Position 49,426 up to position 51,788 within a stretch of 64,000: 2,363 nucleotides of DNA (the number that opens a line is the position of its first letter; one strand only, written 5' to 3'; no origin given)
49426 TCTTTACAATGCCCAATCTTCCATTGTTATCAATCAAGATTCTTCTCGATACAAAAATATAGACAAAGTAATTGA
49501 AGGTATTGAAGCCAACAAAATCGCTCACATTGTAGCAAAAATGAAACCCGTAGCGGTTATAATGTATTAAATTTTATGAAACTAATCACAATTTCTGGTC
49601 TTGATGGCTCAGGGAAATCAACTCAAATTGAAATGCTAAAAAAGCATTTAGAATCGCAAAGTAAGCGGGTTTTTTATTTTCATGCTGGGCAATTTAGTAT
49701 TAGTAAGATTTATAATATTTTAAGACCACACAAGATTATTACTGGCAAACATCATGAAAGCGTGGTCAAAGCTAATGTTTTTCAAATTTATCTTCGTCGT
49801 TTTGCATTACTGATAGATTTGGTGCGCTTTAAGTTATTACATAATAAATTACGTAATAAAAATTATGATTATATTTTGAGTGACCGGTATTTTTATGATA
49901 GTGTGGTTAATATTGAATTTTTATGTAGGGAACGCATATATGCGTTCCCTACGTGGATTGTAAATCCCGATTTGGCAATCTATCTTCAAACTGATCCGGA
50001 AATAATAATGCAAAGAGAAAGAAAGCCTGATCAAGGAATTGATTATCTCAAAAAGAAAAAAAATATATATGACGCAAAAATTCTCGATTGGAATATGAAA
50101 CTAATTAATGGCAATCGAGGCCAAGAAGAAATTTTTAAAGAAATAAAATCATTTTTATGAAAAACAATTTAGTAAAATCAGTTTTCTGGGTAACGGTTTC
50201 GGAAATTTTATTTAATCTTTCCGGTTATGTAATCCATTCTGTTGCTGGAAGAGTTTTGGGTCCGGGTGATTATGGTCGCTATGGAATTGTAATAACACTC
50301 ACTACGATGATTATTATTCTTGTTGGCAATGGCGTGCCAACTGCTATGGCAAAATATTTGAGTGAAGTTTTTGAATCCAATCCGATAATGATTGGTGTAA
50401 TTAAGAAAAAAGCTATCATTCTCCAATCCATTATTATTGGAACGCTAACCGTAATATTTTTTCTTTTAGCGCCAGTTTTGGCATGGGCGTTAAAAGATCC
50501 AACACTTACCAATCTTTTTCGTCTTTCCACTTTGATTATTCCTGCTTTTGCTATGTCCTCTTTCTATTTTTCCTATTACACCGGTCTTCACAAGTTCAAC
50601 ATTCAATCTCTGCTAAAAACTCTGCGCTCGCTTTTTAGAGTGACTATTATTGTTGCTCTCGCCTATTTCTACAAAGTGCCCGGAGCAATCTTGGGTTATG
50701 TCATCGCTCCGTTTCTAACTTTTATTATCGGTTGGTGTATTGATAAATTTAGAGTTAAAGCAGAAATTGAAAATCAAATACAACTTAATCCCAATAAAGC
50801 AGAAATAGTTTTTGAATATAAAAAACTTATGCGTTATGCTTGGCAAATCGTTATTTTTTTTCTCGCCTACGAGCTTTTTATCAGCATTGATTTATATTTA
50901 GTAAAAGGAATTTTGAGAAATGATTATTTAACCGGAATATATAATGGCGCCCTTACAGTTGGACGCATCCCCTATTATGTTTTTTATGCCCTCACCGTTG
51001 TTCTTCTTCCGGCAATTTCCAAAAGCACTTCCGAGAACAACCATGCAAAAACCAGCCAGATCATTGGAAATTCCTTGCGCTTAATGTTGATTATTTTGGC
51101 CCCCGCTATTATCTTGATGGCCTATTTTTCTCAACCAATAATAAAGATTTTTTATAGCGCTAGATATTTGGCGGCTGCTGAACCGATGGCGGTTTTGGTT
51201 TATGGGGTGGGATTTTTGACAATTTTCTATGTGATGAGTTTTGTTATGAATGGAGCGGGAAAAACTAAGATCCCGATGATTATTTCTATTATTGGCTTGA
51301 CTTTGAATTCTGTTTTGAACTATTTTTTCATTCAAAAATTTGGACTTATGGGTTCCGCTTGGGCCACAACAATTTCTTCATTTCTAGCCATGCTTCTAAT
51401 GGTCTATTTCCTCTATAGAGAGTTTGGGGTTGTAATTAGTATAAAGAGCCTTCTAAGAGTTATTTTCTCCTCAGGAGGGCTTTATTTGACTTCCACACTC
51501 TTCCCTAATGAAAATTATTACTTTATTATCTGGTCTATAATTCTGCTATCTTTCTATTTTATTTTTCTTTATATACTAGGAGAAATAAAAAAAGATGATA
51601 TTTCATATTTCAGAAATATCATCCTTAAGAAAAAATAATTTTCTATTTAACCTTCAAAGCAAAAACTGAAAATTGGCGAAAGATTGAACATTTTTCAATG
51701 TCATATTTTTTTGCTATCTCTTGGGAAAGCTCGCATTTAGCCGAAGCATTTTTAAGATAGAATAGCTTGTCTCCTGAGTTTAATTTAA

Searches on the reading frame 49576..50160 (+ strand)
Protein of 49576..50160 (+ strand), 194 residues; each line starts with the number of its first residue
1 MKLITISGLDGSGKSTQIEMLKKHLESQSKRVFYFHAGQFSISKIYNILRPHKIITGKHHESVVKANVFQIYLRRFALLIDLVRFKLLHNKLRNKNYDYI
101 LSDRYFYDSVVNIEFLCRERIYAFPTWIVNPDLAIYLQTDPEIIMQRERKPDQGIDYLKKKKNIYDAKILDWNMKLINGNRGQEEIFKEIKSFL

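Call 10: search_protein_families(library=pfam, proteins=[window:49576-50160:+], max_evalue=0.001)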
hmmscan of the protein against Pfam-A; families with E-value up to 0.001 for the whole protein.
window:49576-50160:+ (194 aa): 5 families
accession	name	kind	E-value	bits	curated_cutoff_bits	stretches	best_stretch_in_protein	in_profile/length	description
PF02223.23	Thymidylate_kin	-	3.3e-12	46.9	27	1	6-190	1-185/185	Thymidylate kinase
PF01712.25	dNK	-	3e-05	24.3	27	0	128-170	120-168/203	Deoxynucleoside kinase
PF13207.12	AAA_17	-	8.4e-05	23.3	27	0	8-26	2-20/136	AAA domain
PF13238.12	AAA_18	-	0.00024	22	29.4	0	4-150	1-110/128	AAA domain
PF08433.16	KTI12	-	0.00045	20.3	22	1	1-44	1-44/271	Chromatin associated protein KTI12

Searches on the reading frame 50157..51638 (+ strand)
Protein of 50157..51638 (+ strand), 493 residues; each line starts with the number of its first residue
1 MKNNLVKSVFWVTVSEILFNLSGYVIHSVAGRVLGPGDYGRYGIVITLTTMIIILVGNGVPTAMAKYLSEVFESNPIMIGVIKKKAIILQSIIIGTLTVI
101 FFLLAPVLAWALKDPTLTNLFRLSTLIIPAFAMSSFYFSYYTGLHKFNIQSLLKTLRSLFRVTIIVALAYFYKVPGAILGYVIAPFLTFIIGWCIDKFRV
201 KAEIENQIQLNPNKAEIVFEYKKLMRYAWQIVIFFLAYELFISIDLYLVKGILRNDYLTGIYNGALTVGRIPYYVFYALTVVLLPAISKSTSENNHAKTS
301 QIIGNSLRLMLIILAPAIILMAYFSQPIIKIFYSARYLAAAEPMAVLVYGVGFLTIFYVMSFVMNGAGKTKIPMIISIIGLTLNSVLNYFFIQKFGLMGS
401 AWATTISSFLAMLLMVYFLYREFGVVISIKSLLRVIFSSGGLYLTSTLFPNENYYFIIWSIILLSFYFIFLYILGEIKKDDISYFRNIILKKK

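Call 11: search_protein_families(library=pfam, proteins=[window:50157-51638:+], max_evalue=0.001)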
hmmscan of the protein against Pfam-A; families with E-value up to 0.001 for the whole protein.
window:50157-51638:+ (493 aa): 4 families
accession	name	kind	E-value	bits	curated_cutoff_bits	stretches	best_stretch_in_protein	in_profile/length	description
PF01943.22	Polysacc_synt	-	2e-26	93.5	28.2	1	5-289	1-272/274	Polysaccharide biosynthesis protein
PF13440.11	Polysacc_synt_3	-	4.1e-18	66.1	23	1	32-341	4-292/293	Polysaccharide biosynthesis protein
PF03023.19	MurJ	-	4.5e-16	58.9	27.4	1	86-439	59-417/451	Lipid II flippase MurJ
PF01554.23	MatE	-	1.5e-08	34.9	24.9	1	263-390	32-161/161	MatE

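Call 26: search_protein_families(library=ncbifam, proteins=[window:50157-51638:+], max_evalue=0.001)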
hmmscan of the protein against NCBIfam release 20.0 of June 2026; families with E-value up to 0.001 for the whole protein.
window:50157-51638:+ (493 aa): 6 families
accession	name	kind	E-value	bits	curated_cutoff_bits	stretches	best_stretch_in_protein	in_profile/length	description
TIGR02900.1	spore_V_B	equivalog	8e-24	84.2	372.3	1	6-468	2-484/488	stage V sporulation protein B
TIGR01695.1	murJ_mviN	equivalog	7.6e-18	64.5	235.55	1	6-479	3-501/506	murein biosynthesis integral membrane protein MurJ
TIGR00797.1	matE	subfamily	1.1e-16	60.7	147.4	1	256-421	26-194/396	MATE family efflux transporter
NF050818.1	PolSacchBiosHfsF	equivalog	1.6e-07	30.8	700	1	259-450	240-434/468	polysaccharide biosynthesis protein HfsF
NF058658.1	Oglyco_Wzx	exception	1.6e-05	24.1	720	1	2-439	7-420/478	O-glycosylation flippase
NF011679.0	PRK15099.1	equivalog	6.1e-05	22.5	325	1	5-421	3-413/416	lipid III flippase WzxE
